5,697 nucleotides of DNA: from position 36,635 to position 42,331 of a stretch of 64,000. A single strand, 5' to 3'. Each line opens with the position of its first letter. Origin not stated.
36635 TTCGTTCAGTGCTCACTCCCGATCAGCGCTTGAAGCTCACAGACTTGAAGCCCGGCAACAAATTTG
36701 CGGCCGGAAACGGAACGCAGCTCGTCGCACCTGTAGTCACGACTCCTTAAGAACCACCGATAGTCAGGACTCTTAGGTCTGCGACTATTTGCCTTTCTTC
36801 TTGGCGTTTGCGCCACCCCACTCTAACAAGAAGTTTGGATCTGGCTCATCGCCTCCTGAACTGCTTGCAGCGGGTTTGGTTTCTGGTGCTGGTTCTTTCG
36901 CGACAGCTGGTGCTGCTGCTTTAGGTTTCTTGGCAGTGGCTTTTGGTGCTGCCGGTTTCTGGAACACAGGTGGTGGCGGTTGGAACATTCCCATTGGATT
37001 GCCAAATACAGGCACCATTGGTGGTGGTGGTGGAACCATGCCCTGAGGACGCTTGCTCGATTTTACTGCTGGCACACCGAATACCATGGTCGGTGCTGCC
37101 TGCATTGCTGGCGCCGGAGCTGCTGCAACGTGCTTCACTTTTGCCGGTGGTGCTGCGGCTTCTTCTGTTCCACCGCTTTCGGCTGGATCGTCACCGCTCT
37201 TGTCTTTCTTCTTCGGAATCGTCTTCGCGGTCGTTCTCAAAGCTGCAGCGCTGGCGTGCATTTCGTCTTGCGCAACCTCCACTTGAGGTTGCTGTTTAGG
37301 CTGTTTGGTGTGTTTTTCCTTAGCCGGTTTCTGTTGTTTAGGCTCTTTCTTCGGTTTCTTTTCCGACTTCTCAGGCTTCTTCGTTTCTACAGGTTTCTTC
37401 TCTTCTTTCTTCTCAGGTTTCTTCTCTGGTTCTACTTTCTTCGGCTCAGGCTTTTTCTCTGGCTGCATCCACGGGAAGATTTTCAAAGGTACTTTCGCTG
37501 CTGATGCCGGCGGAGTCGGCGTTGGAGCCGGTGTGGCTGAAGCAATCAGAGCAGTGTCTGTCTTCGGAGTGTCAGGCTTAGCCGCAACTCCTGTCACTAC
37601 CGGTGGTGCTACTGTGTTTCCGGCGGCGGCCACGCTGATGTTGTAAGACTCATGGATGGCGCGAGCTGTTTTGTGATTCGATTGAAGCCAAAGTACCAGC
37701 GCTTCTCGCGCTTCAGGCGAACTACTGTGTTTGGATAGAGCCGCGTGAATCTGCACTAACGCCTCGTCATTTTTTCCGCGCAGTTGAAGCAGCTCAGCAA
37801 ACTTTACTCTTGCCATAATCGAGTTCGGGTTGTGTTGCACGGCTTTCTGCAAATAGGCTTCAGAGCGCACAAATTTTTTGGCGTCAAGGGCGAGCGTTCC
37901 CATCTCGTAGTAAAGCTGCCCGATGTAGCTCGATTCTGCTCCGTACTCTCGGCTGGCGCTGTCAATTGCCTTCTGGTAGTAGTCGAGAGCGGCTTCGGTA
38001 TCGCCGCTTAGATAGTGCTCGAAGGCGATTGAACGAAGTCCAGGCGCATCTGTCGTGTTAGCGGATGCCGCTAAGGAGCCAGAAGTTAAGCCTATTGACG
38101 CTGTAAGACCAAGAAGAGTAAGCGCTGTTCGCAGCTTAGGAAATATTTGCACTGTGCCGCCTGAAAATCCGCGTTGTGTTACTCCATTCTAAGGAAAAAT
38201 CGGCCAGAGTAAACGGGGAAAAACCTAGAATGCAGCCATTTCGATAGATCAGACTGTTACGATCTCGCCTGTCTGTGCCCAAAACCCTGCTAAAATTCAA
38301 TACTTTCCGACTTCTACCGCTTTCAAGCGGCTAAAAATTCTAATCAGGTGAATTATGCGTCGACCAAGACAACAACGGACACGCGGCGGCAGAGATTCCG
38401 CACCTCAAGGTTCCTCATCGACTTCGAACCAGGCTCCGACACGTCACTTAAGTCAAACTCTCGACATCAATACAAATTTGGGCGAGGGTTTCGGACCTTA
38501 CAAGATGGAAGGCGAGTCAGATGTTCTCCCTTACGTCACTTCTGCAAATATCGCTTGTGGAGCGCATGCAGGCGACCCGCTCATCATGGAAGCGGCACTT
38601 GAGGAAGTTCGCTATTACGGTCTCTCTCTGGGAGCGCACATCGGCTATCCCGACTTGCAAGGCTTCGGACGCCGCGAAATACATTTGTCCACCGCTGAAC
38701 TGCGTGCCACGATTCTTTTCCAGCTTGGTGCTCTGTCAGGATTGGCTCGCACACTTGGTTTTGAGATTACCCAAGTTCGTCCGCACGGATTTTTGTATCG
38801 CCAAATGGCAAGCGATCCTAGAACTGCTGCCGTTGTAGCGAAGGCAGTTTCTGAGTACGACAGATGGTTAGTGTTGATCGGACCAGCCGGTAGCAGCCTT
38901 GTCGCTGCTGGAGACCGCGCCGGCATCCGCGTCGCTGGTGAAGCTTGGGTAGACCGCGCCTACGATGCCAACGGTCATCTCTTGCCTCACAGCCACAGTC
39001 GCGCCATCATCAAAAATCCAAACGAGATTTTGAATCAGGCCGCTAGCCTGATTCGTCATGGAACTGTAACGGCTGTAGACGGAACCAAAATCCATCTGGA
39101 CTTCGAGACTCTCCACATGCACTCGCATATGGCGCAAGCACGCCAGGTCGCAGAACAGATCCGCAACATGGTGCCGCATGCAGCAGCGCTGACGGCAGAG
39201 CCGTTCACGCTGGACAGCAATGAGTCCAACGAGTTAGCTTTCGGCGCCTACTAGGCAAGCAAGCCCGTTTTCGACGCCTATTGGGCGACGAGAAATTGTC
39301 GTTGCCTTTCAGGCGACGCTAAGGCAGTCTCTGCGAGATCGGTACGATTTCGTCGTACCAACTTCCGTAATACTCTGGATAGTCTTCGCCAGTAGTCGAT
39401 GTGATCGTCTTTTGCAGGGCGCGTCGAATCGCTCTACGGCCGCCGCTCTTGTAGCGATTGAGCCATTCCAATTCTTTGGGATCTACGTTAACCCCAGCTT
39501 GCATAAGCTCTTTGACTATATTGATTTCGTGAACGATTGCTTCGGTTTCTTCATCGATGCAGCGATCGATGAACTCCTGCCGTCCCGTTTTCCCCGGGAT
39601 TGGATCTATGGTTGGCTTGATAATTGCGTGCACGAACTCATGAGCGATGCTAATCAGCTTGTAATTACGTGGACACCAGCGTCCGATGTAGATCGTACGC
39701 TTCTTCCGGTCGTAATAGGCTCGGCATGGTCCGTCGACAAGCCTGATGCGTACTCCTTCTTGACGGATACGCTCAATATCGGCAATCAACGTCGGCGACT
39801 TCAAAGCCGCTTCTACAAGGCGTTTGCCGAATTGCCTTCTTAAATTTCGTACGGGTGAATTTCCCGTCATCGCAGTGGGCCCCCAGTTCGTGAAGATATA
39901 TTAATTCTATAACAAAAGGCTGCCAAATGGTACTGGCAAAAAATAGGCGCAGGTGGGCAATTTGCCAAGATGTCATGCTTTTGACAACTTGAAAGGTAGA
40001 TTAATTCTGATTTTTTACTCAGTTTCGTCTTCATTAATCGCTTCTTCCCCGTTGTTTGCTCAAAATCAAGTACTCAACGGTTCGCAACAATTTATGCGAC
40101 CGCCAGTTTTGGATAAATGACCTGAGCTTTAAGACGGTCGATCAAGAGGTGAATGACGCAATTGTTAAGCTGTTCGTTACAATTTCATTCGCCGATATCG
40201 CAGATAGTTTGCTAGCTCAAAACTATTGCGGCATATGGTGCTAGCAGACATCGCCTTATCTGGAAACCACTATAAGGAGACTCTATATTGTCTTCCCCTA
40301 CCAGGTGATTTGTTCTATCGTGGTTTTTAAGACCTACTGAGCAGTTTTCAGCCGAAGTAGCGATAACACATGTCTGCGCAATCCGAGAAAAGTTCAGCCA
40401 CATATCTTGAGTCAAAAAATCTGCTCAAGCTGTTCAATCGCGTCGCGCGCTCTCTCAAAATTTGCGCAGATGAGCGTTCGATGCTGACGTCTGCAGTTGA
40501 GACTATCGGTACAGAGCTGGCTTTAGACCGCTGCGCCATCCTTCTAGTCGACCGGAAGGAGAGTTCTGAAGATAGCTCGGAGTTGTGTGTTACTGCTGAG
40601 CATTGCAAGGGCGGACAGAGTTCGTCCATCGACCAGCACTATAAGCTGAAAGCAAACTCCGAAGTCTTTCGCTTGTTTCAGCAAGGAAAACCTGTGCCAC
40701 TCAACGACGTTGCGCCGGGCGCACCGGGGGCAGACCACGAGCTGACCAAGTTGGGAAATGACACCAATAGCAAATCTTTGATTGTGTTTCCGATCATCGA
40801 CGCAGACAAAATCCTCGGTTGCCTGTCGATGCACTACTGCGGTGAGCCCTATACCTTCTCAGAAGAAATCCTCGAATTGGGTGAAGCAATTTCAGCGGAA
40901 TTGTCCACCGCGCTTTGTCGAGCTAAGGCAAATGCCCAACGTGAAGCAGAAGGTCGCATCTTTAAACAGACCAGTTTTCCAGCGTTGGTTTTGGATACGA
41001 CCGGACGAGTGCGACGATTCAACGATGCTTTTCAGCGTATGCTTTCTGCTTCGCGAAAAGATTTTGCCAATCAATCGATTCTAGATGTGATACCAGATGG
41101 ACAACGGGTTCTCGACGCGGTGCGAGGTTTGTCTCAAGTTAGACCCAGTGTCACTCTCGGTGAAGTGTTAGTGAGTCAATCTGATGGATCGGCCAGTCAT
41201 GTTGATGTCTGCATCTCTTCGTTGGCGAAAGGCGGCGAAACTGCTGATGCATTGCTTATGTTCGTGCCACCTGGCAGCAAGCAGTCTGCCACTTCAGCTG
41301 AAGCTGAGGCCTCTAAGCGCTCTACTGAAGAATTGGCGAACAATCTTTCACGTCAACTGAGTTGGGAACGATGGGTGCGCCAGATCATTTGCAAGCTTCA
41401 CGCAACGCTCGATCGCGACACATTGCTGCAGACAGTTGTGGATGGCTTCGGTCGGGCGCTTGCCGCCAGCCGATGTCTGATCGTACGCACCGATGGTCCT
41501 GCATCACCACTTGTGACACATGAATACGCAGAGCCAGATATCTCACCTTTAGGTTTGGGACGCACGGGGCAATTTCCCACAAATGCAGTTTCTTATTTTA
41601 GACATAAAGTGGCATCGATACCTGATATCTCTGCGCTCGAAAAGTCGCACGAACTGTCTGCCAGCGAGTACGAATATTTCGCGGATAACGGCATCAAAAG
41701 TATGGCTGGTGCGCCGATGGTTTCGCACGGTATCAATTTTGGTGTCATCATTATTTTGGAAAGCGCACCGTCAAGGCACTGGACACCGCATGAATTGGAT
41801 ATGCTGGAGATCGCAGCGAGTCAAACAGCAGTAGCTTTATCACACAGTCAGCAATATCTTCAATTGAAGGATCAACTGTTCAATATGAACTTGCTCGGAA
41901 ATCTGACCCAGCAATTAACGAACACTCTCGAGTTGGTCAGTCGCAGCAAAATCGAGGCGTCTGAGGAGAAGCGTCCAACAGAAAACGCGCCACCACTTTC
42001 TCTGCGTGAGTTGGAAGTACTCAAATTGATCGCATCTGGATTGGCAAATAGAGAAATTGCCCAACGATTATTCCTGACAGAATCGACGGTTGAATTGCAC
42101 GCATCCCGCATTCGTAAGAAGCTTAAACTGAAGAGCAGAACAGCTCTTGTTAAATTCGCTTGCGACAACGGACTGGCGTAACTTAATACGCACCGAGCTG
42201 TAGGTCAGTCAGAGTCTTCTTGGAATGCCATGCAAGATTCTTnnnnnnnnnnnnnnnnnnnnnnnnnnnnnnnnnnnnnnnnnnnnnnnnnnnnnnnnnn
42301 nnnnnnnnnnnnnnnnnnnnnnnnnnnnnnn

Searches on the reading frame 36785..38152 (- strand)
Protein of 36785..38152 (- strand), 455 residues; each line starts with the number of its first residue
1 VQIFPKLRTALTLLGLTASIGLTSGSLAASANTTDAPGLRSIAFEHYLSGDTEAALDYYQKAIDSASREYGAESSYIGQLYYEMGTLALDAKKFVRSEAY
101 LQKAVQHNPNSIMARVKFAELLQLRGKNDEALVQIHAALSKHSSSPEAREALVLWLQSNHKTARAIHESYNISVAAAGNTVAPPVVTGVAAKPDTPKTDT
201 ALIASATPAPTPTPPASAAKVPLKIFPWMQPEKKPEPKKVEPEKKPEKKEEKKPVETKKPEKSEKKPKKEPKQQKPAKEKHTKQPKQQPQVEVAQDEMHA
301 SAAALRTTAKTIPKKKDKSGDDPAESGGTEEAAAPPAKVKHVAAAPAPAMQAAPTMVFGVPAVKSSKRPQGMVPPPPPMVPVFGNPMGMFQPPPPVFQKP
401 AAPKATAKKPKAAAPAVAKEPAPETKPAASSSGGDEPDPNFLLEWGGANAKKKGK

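Call 83: search_protein_families(library=pfam, proteins=[window:36785-38152:-], max_evalue=0.00001)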
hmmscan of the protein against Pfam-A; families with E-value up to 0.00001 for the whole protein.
window:36785-38152:- (455 aa): 5 families
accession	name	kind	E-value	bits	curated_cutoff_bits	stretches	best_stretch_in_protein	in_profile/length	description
PF00515.34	TPR_1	-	1.2e-08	34.8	27.8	0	80-110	3-33/34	Tetratricopeptide repeat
PF07719.23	TPR_2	-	4.5e-08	33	27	0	80-110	3-33/34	Tetratricopeptide repeat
PF13424.12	TPR_12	-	2e-07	31.5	30.1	1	46-106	13-73/77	Tetratricopeptide repeat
PF13428.12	TPR_14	-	4.8e-07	30.3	23.5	0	117-153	6-42/44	Tetratricopeptide repeat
PF14559.12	TPR_19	-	3e-06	27.9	25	0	88-151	1-64/68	Tetratricopeptide repeat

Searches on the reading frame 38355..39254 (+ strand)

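Call 83: search_protein_families(library=pfam, proteins=[window:38355-39254:+], max_evalue=0.00001)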
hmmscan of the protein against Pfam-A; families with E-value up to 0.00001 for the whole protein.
window:38355-39254:+ (299 aa): 1 family
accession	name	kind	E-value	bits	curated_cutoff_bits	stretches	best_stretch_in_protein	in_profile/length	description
PF03746.21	LamB_YcsF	-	7.9e-77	258.6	22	1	36-272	1-237/239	LamB/YcsF family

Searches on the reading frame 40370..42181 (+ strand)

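Call 83: search_protein_families(library=pfam, proteins=[window:40370-42181:+], max_evalue=0.00001)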
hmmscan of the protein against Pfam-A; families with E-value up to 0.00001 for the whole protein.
window:40370-42181:+ (603 aa): 6 families
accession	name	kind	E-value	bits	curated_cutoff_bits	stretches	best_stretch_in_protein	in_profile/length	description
PF01590.32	GAF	-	3.6e-27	95.9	22.4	2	348-490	1-133/133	GAF domain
PF00196.25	GerE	-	1.5e-18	66.6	23.5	1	542-597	2-57/57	Bacterial regulatory proteins, luxR family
PF13185.12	GAF_2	-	1.8e-18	67.5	28.6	1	33-182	2-135/136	GAF domain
PF00989.32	PAS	-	1.7e-08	34.9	22.6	1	197-297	6-108/113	PAS fold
PF13492.12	GAF_3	-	2.1e-06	28.6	27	0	441-492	80-129/129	GAF domain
PF08448.16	PAS_4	-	2.6e-06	28.1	23.1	1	198-298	1-102/110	PAS fold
